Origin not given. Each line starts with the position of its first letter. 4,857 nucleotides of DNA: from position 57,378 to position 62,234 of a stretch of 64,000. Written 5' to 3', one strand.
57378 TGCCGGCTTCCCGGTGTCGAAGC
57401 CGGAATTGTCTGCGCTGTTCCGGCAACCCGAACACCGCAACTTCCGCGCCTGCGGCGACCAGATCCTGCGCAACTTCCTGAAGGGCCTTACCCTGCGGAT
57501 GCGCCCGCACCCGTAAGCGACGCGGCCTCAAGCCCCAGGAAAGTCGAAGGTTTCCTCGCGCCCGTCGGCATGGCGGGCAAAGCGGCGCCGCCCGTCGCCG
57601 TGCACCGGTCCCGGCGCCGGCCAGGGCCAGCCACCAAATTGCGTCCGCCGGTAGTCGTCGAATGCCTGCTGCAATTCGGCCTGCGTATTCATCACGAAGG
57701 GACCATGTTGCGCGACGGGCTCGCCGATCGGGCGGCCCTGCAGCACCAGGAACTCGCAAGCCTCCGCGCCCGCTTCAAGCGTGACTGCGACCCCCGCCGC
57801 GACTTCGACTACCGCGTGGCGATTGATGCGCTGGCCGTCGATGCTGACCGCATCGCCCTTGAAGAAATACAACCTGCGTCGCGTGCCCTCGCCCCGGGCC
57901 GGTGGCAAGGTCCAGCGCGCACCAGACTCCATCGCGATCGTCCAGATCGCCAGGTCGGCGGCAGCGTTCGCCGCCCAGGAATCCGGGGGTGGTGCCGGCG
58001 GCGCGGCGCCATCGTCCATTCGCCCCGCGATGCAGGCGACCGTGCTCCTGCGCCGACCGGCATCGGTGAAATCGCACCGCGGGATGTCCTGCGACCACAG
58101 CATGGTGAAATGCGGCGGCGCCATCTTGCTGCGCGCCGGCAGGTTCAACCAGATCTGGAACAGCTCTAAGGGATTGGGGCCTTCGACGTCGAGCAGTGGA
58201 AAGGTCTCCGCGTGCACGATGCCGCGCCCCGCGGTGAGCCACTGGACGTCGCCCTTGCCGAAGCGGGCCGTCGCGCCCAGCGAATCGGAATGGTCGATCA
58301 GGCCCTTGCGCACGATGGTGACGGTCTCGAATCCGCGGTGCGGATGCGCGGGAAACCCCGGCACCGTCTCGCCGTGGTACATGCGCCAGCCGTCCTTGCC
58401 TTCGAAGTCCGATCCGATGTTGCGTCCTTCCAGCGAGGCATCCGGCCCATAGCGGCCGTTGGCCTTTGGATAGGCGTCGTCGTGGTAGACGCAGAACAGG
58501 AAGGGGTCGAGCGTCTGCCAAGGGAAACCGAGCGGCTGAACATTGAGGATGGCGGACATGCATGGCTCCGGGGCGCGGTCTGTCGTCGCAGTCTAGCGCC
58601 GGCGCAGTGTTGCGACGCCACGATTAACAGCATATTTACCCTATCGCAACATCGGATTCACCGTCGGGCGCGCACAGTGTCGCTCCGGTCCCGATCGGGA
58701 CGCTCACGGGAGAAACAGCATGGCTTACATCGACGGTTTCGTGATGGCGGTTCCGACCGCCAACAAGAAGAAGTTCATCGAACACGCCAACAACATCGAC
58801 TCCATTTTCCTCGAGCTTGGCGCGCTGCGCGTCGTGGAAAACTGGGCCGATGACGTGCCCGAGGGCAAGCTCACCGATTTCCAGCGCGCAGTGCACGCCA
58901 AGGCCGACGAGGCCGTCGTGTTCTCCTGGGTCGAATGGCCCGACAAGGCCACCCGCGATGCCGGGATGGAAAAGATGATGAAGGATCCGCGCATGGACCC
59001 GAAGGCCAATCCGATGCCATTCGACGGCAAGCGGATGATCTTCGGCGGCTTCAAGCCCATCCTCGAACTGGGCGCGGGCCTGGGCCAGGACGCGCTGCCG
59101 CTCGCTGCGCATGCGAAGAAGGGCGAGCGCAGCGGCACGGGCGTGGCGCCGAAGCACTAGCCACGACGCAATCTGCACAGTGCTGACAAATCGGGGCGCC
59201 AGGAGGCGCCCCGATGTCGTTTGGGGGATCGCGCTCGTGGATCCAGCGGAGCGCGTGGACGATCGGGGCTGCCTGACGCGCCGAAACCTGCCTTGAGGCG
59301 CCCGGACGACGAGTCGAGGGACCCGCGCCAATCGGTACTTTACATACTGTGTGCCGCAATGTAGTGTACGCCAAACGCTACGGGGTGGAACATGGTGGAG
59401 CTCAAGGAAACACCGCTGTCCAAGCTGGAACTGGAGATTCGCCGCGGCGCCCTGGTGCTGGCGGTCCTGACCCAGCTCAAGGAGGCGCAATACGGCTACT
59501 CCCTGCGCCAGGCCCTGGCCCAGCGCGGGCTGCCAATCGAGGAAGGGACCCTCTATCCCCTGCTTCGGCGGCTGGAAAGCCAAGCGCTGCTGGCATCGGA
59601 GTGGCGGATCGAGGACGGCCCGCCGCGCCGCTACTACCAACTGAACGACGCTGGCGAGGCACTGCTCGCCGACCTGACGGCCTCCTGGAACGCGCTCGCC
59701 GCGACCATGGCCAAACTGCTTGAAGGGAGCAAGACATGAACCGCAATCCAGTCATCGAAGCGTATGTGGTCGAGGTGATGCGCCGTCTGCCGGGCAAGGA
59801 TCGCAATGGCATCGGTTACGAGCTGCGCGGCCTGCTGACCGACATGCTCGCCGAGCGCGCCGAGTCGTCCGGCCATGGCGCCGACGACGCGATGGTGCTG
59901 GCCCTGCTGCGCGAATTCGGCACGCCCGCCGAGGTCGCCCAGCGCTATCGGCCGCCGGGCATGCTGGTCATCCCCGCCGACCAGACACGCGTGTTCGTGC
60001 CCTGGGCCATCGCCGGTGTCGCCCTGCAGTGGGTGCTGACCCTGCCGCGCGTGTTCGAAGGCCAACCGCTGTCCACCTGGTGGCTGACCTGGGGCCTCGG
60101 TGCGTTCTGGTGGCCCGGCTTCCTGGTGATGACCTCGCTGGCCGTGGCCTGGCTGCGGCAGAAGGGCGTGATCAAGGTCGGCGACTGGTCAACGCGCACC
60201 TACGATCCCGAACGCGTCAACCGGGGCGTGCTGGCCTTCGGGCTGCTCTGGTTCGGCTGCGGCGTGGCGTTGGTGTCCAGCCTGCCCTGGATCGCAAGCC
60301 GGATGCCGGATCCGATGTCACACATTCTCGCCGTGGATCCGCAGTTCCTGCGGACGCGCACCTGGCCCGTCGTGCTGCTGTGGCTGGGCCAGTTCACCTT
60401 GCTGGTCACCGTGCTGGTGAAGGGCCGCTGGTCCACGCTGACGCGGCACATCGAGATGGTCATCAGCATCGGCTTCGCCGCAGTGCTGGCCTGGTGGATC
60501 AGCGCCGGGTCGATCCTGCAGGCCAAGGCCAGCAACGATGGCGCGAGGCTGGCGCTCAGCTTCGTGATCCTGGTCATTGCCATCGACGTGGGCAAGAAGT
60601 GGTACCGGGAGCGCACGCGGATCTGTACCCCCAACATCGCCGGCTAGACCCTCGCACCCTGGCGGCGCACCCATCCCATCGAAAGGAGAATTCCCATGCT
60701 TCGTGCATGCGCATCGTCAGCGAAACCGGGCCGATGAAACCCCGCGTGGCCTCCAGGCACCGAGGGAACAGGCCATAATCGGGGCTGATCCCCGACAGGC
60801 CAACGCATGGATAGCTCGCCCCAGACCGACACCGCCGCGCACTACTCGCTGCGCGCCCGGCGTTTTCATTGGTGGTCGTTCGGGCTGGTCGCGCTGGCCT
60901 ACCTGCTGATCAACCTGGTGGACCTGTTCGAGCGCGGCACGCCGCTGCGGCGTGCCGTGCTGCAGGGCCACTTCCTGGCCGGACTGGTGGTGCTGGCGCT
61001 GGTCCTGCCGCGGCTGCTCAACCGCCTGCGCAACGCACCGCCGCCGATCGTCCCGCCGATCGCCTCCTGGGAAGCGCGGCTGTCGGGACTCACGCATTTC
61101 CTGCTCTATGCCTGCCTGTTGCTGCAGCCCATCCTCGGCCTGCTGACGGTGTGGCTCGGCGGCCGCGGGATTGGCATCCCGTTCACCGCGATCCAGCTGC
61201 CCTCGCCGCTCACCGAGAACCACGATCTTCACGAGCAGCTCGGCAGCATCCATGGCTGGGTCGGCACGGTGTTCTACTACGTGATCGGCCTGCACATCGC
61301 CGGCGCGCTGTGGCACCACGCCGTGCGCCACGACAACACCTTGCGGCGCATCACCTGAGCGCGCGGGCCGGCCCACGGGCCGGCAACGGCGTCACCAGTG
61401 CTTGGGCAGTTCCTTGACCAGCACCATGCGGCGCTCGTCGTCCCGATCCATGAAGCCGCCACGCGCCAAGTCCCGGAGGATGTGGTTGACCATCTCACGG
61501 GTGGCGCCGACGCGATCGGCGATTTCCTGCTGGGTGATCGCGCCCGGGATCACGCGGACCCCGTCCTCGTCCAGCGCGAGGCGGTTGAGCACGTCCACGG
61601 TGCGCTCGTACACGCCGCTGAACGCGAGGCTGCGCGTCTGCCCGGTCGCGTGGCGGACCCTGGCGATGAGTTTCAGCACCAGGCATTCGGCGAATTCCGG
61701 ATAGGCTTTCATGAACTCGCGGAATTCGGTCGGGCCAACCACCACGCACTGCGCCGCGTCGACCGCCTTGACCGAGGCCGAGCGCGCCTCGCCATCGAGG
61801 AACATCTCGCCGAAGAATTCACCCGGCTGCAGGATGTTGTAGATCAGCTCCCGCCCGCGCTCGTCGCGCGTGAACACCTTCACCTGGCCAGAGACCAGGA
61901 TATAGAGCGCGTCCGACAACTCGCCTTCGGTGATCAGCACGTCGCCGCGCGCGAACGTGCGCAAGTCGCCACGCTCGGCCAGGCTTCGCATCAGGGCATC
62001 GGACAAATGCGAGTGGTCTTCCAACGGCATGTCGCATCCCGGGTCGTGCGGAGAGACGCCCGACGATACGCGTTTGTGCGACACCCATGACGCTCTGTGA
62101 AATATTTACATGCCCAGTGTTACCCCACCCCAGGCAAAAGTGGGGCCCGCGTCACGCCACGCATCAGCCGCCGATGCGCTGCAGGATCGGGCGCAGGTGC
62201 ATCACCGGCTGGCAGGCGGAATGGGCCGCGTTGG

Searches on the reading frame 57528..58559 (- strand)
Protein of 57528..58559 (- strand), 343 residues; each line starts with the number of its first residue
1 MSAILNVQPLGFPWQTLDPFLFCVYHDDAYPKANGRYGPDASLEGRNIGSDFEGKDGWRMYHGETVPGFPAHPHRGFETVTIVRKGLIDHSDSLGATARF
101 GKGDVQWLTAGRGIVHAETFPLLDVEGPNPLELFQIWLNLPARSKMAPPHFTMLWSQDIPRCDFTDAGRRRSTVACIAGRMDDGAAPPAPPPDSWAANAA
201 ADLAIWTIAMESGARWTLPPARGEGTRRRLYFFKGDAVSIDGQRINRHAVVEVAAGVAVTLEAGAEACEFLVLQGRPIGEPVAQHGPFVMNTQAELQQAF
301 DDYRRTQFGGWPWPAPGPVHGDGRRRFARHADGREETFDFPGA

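Call 53: search_protein_families(library=pfam, proteins=[window:57528-58559:-], max_evalue=0.0001)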
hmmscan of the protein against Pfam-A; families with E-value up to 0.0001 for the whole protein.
window:57528-58559:- (343 aa): 2 families
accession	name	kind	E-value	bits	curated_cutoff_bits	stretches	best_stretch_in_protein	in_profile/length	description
PF02678.22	Pirin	-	1.8e-23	83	26.1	1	63-138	36-108/108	Pirin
PF05726.19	Pirin_C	-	3.6e-23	82.4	27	1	206-309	2-103/103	Pirin C-terminal cupin domain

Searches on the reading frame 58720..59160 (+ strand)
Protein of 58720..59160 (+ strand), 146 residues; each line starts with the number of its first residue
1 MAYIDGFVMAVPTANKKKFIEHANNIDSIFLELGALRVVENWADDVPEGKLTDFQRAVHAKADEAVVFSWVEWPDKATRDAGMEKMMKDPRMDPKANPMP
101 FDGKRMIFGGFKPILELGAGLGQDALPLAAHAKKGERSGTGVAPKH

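Call 53: search_protein_families(library=pfam, proteins=[window:58720-59160:+], max_evalue=0.0001)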
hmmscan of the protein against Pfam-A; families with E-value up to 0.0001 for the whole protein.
window:58720-59160:+ (146 aa): 1 family
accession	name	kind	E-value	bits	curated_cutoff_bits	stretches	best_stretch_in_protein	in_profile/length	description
PF07237.17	DUF1428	-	8.3e-46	154.9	27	1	3-103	2-102/102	Protein of unknown function (DUF1428)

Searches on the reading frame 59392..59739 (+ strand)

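Call 53: search_protein_families(library=pfam, proteins=[window:59392-59739:+], max_evalue=0.0001)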
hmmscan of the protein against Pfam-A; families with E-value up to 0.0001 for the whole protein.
window:59392-59739:+ (115 aa): 1 family
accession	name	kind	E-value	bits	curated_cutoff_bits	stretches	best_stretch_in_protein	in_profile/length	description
PF03551.20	PadR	-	1.9e-19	69.8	27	1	22-93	1-74/75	Transcriptional regulator PadR-like family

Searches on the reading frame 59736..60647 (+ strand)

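Call 4: search_protein_families(library=pfam, proteins=[window:59736-60647:+], max_evalue=1)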
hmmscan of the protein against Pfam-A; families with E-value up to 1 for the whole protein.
window:59736-60647:+ (303 aa): 1 family
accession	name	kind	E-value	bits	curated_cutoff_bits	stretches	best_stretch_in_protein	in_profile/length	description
PF22564.2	HAAS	-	3.8e-05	24.4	27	1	10-69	2-54/55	HAAS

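Call 5: search_protein_families(library=ncbifam, proteins=[window:59736-60647:+], max_evalue=1)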
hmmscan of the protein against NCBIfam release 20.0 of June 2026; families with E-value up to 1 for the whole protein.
window:59736-60647:+ (303 aa): 2 families
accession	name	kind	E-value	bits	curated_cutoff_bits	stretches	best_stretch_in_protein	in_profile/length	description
NF038403.1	perm_prefix_1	domain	0.015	15.1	30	1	21-72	10-59/59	permease prefix domain 1-containing protein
NF045951.1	MAG0110_fam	subfamily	0.016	14.5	98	1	162-282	11-126/237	MAG0110 family membrane protein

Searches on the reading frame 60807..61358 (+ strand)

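Call 4: search_protein_families(library=pfam, proteins=[window:60807-61358:+], max_evalue=1)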
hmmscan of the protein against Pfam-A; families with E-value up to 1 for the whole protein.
window:60807-61358:+ (183 aa): 4 families
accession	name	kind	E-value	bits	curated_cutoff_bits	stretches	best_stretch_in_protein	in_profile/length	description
PF01292.26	Ni_hydr_CYTB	-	2.1e-25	90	30.1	1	12-182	1-176/179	Prokaryotic cytochrome b561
PF05656.20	DUF805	-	0.085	13.8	25.7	1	13-71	4-64/111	Protein of unknown function (DUF805)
PF11992.13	TgpA_N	-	0.27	10.6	30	1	14-76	118-186/333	TgpA N-terminal domain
PF03188.21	Cytochrom_B561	-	0.65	10.7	23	0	138-169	61-92/137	Eukaryotic cytochrome b561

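Call 5: search_protein_families(library=ncbifam, proteins=[window:60807-61358:+], max_evalue=1)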
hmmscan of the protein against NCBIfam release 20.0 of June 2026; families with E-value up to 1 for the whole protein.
window:60807-61358:+ (183 aa): 1 family
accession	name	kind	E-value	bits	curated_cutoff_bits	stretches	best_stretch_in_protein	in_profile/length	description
NF008566.0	PRK11513.1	equivalog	5.4e-23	81.7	170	1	13-182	5-170/176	cytochrome b561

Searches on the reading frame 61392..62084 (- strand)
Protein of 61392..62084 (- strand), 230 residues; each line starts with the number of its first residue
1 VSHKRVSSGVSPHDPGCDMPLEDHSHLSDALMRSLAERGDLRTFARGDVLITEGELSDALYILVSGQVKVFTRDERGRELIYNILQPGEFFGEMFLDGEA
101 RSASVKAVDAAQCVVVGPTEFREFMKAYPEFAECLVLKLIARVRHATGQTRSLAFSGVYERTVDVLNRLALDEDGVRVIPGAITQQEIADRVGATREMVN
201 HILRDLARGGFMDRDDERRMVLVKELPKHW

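Call 4: search_protein_families(library=pfam, proteins=[window:61392-62084:-], max_evalue=1)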
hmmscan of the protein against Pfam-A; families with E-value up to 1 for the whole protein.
window:61392-62084:- (230 aa): 15 families
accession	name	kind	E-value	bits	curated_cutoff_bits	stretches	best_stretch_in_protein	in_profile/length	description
PF00027.35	cNMP_binding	-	2.9e-23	82.1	27.5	1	42-127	2-88/89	Cyclic nucleotide-binding domain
PF13545.12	HTH_Crp_2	-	1.2e-09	38.4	27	1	160-224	1-62/70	Crp-like helix-turn-helix domain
PF00325.26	Crp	-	2.3e-05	24.5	21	1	183-210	3-30/32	Bacterial regulatory proteins, crp family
PF13412.12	HTH_24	-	0.0015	18.5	21.9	1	183-210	18-45/48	Winged helix-turn-helix DNA-binding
PF01978.25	TrmB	-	0.0052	17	25.6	1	181-221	21-61/68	Sugar-specific transcriptional regulator TrmB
PF24270.1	HTH_Cmi2_C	-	0.0067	17.1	27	1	181-217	87-123/125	Cmi2, C-terminal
PF01047.28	MarR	-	0.008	16.5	24.6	1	181-214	16-49/59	MarR family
PF08222.17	HTH_CodY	-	0.012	15.6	27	1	181-212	3-34/61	CodY helix-turn-helix domain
PF04545.22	Sigma70_r4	-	0.028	14.4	24.1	1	184-204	22-42/50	Sigma-70, region 4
PF25213.1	HVO_A0261_N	-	0.08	13.3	35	1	181-217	23-59/86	HVO_A0261 N-terminal domain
PF17762.8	HTH_ParB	-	0.098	13.3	22.6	1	183-204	21-42/102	ParB HTH domain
PF12802.13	MarR_2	-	0.12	13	27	1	180-214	18-52/61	MarR family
PF09339.16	HTH_IclR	-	0.12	12.6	22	1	160-215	3-51/52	IclR helix-turn-helix domain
PF15177.11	IL28A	-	0.17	12.1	27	1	116-208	12-100/157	Interleukin-28A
PF24034.1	DUF7343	-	0.22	11.8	27.6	1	181-210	17-46/62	Domain of unknown function (DUF7343)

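Call 5: search_protein_families(library=ncbifam, proteins=[window:61392-62084:-], max_evalue=1)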
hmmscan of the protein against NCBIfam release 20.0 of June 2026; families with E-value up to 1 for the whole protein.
window:61392-62084:- (230 aa): 14 families
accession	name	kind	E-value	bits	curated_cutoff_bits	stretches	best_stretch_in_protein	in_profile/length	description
NF008732.0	PRK11753.1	equivalog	6.2e-30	104.2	266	1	30-212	14-201/214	cAMP-activated global transcriptional regulator CRP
NF010499.0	PRK13918.1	equivalog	1.2e-14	54.3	274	1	40-212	13-182/205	CRP/FNR family transcriptional regulator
NF053664.1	TransRegPtrACyano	equivalog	4.2e-13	49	300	1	56-224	26-192/196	Crp/Fnr family transcriptional regulator PtrA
NF006901.0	PRK09392.1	equivalog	6.1e-13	48.6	211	1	26-210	17-201/236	transcriptional activator FtrB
TIGR03896.1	cyc_nuc_ocin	subfamily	1.3e-11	44.4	161.05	1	34-143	156-265/317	bacteriocin-type transport-associated protein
NF041163.2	encap_f2b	equivalog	3.1e-11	43.1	400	1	28-135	83-193/450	family 2B encapsulin nanocompartment shell protein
NF052518.1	TransRegLdrP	equivalog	4.7e-11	43.1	300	1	42-223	2-179/195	transcriptional regulator LdrP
NF007707.0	PRK10402.1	subfamily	5.9e-10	39.1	180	1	26-154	18-148/226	transcriptional regulator YeiL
NF050806.1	TransRegFixKCaul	equivalog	1e-08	34.7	300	1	35-222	19-204/215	transcriptional regulator FixK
NF058543.1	ActPatMycb56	equivalog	7.3e-08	31.6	460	1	32-145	12-122/317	acetyltransferase Pat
NF045989.1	TransRegFnrLRhodb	equivalog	6.1e-06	25.6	300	1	34-222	31-225/245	transcriptional regulator FnrL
TIGR03697.1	NtcA_cyano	equivalog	9.7e-06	25.5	244.95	1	51-217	5-178/193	global nitrogen regulator NtcA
NF050815.1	TransActFtrBCaul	equivalog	0.00065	19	300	1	32-128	25-121/251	transcriptional activator FtrB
NF008365.0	PRK11161.1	subfamily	0.0052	16.1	228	1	43-109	51-117/250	fumarate/nitrate reduction transcriptional regulator Fnr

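Call 63: search_protein_families(library=padloc, proteins=[window:61392-62084:-], max_evalue=0.1)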
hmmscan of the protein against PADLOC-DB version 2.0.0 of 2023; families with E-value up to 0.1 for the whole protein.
window:61392-62084:- (230 aa): 5 families
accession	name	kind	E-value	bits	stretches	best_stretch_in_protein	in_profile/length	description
PDLC02371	PycTIR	-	1.4e-17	62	1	29-146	27-141/288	-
PDLC00731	Effector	-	1e-14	52.3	1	29-145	30-143/306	TIR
PDLC00730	Effector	-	4.9e-12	43.7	1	30-146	47-161/299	TIR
PDLC00732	Effector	-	1.8e-11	41.5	1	30-144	27-138/301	TIR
PDLC00734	PycC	-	1.5e-07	28.9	1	16-180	10-173/374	Pycsar cyclase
